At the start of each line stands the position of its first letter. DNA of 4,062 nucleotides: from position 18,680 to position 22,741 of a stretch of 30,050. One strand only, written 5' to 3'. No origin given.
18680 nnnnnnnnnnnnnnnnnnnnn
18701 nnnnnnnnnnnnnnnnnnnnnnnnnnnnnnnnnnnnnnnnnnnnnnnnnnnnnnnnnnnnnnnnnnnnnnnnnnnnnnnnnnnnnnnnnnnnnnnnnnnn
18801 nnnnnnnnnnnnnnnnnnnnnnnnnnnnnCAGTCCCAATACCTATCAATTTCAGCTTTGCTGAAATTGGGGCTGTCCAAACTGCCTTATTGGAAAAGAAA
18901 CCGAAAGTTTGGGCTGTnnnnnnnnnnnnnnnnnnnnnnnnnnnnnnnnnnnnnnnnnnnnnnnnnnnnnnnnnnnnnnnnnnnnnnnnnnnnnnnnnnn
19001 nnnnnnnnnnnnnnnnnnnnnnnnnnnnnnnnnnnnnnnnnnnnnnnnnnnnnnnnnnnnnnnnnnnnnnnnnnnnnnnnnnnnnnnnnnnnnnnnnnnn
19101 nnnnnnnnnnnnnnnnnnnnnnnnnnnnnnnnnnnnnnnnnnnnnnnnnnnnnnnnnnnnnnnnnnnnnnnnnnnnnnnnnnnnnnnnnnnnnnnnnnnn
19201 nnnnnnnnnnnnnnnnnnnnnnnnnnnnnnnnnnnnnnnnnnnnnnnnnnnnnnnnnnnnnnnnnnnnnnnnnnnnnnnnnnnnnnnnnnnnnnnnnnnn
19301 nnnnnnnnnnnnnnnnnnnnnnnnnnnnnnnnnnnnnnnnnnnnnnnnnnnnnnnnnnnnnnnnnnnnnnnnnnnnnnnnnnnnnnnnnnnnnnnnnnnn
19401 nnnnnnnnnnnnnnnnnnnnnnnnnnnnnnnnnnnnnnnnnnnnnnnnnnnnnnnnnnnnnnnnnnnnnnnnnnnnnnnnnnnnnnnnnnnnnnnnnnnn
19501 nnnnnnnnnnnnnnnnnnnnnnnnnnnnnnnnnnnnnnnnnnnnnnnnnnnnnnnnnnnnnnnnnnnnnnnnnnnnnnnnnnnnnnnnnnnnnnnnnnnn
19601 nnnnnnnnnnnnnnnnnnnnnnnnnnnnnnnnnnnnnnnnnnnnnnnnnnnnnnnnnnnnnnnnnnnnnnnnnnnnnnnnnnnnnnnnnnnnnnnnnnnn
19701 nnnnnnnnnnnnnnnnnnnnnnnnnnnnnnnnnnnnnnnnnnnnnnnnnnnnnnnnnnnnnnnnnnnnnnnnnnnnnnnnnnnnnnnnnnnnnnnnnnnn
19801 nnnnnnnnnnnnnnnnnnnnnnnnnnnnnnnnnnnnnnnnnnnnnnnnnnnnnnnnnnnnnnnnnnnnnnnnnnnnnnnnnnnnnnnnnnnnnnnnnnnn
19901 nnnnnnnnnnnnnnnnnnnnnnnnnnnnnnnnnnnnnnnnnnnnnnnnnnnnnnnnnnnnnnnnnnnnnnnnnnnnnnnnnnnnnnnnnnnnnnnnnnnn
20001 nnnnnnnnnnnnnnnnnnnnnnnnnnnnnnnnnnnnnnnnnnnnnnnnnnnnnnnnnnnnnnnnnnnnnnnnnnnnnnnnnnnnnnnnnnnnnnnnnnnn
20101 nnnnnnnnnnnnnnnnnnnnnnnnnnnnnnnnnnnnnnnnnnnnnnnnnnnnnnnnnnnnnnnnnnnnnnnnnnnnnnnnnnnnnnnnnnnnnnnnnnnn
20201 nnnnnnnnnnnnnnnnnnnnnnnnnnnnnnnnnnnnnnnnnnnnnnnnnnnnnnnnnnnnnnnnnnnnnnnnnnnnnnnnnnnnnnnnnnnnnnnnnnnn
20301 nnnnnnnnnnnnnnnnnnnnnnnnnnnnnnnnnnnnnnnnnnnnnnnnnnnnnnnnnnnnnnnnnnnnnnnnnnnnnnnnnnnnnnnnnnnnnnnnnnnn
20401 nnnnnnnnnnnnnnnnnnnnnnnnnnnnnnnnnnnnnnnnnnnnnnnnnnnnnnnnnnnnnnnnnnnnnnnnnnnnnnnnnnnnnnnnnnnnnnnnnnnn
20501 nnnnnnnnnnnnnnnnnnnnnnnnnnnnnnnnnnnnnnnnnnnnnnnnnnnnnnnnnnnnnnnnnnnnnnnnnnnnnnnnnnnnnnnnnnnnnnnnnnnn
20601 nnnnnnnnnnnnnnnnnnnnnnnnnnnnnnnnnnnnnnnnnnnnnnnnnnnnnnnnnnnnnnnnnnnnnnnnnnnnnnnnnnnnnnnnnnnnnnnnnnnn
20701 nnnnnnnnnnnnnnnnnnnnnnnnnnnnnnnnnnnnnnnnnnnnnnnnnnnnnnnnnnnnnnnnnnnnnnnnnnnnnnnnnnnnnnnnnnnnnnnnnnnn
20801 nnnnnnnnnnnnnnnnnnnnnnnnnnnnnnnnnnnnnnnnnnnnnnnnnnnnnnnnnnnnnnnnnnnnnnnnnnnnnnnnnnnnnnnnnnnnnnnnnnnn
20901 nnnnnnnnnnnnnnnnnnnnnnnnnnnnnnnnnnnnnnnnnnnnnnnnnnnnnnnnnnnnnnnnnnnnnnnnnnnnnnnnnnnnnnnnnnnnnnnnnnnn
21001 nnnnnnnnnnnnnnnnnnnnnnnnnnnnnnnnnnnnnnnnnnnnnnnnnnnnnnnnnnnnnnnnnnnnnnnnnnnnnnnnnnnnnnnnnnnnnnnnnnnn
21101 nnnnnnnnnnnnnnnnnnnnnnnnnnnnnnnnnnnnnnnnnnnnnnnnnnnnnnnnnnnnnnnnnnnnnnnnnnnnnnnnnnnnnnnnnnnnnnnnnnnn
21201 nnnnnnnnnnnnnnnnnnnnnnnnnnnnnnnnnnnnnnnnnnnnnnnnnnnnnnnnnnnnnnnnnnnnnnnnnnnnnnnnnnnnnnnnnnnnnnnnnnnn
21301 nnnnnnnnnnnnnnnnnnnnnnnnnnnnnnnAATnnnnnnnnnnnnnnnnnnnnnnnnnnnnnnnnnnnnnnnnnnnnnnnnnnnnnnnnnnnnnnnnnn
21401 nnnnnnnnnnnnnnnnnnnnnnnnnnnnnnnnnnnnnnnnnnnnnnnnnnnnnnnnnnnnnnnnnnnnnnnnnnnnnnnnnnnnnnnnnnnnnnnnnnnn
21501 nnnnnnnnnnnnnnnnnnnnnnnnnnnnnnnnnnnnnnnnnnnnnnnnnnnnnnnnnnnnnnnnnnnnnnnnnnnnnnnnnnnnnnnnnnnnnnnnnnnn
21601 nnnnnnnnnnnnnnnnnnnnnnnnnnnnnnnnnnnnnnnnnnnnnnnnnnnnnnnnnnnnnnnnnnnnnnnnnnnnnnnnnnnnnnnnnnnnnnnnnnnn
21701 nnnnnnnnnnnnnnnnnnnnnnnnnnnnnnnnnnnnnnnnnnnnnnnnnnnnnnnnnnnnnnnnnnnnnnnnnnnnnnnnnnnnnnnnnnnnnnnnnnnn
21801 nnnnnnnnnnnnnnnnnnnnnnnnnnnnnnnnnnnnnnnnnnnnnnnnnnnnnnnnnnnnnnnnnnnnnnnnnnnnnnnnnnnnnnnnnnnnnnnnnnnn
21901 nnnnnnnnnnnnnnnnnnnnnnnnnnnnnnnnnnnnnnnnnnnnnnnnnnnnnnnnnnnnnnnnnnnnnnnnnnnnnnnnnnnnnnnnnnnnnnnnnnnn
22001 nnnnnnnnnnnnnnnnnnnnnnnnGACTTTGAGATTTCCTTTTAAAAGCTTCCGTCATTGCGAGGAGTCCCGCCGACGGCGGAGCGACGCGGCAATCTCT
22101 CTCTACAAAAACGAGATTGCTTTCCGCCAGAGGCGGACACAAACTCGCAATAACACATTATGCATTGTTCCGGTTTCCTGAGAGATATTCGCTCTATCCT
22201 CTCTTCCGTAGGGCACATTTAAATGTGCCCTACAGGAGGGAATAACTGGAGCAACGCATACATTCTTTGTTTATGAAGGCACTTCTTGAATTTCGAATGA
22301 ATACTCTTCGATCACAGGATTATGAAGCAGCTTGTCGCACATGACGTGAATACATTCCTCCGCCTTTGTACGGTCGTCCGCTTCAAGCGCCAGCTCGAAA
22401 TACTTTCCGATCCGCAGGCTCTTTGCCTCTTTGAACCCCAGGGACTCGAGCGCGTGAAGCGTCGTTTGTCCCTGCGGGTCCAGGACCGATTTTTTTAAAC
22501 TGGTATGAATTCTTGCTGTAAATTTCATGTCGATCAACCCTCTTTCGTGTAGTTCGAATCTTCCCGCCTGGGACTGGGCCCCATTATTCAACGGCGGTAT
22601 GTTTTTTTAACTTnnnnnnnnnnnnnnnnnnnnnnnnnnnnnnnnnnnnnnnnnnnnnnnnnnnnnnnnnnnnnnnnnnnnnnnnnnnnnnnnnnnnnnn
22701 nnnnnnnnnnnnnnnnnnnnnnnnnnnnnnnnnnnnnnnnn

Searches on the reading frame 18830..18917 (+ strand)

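Call 45: search_protein_families(library=pfam, proteins=[L088:2715-3431:-, L111:2671-3441:+], max_evalue=0.01)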
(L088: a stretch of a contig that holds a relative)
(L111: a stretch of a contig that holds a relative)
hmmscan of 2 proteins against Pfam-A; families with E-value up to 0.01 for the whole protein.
L088:2715-3431:- (238 aa): 1 family
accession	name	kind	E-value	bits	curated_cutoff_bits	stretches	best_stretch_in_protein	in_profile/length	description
PF01797.21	Y1_Tnp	-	6.2e-08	33.2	23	1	73-147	40-119/121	Transposase IS200 like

L111:2671-3441:+ (257 aa): 0 families

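Call 49: search_protein_families(library=pfam, proteins=[L105:4170-5114:+, L105:5217-6293:+], max_evalue=0.001)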
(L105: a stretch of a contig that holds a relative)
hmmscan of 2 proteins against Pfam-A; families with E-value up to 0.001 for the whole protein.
L105:4170-5114:+ (314 aa): 6 families
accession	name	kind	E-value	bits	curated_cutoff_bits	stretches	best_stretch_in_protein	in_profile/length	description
PF01370.27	Epimerase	-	2.3e-41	142.3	20.9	1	13-242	1-240/240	NAD dependent epimerase/dehydratase family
PF16363.11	GDP_Man_Dehyd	-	2.2e-27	96.8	27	1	14-263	1-269/332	GDP-mannose 4,6 dehydratase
PF01073.25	3Beta_HSD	-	2e-13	50.5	22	1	14-233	1-231/280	3-beta hydroxysteroid dehydrogenase/isomerase family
PF04321.23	RmlD_sub_bind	-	5.5e-13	49.1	27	1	12-191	2-162/287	RmlD substrate binding domain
PF07993.18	NAD_binding_4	-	1.5e-12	47.6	20.1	1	77-223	87-254/258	Male sterility protein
PF02719.21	Polysacc_synt_2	-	2.3e-07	30.7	20.2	1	13-180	1-174/293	Polysaccharide biosynthesis protein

L105:5217-6293:+ (358 aa): 1 family
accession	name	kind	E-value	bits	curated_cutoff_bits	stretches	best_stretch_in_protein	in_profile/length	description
PF01594.21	AI-2E_transport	-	3e-47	161.8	34.3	1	15-353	2-326/327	AI-2E family transporter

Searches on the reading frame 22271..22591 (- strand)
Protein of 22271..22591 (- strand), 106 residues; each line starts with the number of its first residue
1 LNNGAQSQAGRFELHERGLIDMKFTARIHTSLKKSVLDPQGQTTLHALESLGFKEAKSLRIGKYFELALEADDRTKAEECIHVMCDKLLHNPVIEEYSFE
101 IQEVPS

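Call 7: search_protein_families(library=ncbifam, proteins=[window:22271-22591:-])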
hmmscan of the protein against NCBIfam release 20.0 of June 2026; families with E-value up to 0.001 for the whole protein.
window:22271-22591:- (106 aa): 4 families
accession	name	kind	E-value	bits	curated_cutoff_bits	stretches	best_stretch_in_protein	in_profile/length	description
TIGR00302.1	TIGR00302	equivalog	1.5e-28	98.8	39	1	24-103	1-80/80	phosphoribosylformylglycinamidine synthase subunit PurS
NF004630.0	PRK05974.1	equivalog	1.6e-28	98.6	75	1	25-104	3-82/83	phosphoribosylformylglycinamidine synthase subunit PurS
NF005019.0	PRK06423.1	equivalog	3.2e-10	40.1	122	1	26-100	3-71/74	phosphoribosylformylglycinamidine synthase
NF004450.0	PRK05783.1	equivalog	3e-06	27.4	96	1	22-95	1-75/84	hypothetical protein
